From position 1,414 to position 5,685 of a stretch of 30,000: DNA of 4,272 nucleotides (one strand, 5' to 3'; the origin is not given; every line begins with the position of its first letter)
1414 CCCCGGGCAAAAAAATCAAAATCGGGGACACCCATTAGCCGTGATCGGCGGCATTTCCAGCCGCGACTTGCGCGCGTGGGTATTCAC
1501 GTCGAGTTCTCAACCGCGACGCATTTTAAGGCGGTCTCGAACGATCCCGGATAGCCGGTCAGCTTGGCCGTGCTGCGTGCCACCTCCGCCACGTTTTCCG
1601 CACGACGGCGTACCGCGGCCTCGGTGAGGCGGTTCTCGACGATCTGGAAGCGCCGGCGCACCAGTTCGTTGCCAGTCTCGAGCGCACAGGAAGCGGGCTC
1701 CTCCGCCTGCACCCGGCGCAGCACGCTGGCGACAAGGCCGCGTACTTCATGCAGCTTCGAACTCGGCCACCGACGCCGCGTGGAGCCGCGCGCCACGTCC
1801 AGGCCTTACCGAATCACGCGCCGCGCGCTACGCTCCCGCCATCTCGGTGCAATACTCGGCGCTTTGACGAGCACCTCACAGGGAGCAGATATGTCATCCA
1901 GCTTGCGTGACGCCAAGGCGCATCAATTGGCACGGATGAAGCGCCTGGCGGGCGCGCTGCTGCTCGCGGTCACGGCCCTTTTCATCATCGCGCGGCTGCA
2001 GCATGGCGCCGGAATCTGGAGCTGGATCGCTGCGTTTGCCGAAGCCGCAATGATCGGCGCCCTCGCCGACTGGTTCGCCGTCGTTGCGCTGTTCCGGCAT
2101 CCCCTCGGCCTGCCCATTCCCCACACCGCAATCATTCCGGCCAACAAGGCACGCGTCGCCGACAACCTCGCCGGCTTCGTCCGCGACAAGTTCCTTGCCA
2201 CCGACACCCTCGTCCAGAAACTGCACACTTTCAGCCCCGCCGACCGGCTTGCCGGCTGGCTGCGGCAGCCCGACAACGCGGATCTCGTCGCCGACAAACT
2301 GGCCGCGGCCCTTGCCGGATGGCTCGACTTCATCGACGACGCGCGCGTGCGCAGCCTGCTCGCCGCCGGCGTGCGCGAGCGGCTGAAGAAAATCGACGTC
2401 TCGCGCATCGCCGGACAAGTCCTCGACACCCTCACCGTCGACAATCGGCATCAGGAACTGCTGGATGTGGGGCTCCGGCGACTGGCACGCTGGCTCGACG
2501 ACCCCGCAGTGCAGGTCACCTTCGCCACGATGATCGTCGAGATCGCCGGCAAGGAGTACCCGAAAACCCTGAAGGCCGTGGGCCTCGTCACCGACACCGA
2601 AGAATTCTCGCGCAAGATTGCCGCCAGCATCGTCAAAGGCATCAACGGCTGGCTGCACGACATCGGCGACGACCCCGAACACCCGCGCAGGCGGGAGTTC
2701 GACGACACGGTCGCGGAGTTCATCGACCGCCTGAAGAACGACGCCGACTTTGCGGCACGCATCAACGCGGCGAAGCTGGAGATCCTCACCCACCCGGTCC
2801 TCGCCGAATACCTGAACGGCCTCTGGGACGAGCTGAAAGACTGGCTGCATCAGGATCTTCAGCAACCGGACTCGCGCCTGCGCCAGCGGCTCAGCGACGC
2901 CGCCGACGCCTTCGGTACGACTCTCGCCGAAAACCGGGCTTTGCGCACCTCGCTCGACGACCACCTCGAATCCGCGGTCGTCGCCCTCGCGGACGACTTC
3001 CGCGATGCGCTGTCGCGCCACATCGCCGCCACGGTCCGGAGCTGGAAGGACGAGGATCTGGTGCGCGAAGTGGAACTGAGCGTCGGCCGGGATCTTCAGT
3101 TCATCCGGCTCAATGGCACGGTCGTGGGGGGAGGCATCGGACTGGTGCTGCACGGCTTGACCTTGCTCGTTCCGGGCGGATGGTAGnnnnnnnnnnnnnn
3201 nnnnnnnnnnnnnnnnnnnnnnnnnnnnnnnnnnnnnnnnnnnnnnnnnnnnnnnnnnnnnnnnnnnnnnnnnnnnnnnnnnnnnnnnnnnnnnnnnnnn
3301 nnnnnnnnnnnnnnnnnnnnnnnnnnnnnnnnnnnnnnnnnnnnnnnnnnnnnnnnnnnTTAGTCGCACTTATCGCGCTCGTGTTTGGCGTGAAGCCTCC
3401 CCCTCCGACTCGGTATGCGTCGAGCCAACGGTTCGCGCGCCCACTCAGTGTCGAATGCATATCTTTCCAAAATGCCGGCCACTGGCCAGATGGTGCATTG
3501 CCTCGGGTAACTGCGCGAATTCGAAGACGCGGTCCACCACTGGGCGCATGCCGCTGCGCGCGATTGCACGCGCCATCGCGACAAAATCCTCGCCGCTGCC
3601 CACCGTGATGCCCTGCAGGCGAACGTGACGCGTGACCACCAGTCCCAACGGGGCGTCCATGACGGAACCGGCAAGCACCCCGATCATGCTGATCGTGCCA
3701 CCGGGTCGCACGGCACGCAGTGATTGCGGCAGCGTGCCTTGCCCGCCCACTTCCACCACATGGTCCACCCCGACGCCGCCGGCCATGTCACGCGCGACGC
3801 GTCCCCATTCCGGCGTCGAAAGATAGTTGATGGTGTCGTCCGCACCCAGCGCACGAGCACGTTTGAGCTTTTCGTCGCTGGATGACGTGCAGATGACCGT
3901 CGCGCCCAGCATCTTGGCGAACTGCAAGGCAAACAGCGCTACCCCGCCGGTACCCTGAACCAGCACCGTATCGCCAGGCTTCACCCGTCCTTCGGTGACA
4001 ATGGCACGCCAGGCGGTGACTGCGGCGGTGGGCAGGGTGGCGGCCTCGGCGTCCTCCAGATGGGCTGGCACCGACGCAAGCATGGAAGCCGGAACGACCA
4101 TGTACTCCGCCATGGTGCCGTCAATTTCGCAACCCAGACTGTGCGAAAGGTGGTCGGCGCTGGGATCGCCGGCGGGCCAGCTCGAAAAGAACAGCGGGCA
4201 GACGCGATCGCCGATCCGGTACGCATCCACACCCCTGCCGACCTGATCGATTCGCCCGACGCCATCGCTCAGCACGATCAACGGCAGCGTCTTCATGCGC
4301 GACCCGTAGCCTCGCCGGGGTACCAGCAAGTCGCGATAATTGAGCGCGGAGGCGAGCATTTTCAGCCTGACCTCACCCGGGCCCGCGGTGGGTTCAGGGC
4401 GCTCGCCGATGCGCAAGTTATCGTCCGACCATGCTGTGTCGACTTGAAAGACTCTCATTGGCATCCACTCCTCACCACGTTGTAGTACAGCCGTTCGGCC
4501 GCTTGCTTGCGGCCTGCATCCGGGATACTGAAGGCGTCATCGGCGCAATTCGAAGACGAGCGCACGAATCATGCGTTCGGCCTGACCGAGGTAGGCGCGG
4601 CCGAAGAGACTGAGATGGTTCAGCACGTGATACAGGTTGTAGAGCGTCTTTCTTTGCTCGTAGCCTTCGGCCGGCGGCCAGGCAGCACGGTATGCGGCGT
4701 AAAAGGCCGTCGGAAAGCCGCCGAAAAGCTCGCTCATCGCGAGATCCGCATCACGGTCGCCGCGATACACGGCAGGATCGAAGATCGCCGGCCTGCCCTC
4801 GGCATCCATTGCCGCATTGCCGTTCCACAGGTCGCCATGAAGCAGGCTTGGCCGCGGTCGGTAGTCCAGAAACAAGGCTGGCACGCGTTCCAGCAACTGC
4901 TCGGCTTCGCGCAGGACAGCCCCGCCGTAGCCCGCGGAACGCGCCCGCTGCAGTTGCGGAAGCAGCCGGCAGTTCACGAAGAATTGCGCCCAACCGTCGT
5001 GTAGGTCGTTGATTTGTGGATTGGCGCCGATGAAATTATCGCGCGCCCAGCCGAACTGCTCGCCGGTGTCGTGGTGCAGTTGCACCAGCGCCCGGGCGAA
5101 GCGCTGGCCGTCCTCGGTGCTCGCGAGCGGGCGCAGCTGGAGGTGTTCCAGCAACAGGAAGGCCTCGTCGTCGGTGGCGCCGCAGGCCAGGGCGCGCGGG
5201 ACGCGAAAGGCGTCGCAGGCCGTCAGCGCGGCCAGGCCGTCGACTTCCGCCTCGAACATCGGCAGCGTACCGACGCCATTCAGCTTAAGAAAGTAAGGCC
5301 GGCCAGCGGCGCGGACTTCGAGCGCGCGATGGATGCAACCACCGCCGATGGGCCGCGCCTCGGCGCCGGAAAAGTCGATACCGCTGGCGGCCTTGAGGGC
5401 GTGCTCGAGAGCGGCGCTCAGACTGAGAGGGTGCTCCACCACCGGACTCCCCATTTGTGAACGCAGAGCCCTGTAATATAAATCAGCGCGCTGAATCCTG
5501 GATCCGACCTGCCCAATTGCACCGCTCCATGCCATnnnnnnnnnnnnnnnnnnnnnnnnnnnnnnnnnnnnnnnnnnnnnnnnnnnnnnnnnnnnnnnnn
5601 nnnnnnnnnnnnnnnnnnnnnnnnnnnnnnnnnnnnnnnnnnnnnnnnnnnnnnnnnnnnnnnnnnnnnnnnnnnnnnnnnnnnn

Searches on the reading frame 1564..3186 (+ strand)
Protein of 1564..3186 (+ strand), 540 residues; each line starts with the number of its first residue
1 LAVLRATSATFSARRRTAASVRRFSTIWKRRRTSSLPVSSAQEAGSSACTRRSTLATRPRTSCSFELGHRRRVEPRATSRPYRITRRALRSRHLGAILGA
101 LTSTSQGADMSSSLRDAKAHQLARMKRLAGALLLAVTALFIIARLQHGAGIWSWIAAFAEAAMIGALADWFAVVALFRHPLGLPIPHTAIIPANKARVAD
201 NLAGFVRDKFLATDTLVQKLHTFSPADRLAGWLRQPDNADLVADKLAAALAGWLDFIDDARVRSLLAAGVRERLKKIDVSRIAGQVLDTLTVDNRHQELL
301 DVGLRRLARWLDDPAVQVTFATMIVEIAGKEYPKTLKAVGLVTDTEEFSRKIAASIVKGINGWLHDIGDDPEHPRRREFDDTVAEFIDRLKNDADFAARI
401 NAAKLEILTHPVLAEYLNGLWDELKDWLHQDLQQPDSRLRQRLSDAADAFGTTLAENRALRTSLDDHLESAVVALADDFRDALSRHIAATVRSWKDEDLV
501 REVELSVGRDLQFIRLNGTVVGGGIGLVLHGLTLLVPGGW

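Call 31: search_protein_families(library=pfam, proteins=[window:1564-3186:+], max_evalue=0.0001)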
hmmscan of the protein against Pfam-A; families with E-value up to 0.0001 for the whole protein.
window:1564-3186:+ (540 aa): 1 family
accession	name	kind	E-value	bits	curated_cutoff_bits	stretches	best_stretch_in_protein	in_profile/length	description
PF04286.17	DUF445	-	9e-123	411.2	33.8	1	159-535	1-367/368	Protein of unknown function (DUF445)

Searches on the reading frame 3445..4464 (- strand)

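Call 30: search_protein_families(library=pfam, proteins=[window:3445-4464:-], max_evalue=0.0001)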
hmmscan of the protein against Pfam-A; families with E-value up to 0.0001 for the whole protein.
window:3445-4464:- (339 aa): 3 families
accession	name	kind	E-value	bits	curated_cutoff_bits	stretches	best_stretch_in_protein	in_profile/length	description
PF00107.32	ADH_zinc_N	-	4.8e-28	98.1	31.8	1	174-302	1-128/129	Zinc-binding dehydrogenase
PF13602.12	ADH_zinc_N_2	-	1.9e-17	64.9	27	1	206-335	1-132/134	Zinc-binding dehydrogenase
PF08240.17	ADH_N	-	1.1e-16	61.4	23.5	1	28-133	1-103/104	Alcohol dehydrogenase GroES-like domain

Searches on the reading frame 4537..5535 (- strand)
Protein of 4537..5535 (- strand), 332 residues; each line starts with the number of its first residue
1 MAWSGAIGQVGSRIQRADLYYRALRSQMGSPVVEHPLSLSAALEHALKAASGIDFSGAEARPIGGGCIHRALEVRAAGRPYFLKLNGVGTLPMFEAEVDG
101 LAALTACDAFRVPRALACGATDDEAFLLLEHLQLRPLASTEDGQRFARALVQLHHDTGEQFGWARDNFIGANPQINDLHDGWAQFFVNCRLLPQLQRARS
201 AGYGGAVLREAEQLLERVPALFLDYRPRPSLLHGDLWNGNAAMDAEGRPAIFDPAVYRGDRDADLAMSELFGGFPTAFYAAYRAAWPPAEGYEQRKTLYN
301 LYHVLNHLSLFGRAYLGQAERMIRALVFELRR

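Call 30: search_protein_families(library=pfam, proteins=[window:4537-5535:-], max_evalue=0.0001)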
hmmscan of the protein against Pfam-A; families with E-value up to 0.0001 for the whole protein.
window:4537-5535:- (332 aa): 2 families
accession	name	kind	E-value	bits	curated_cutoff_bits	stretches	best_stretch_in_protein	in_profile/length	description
PF03881.20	Fructosamin_kin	-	1.9e-94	316.6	22.4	1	43-326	5-285/288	Fructosamine kinase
PF01636.29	APH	-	5.2e-13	49.7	23.2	1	60-294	2-235/239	Phosphotransferase enzyme family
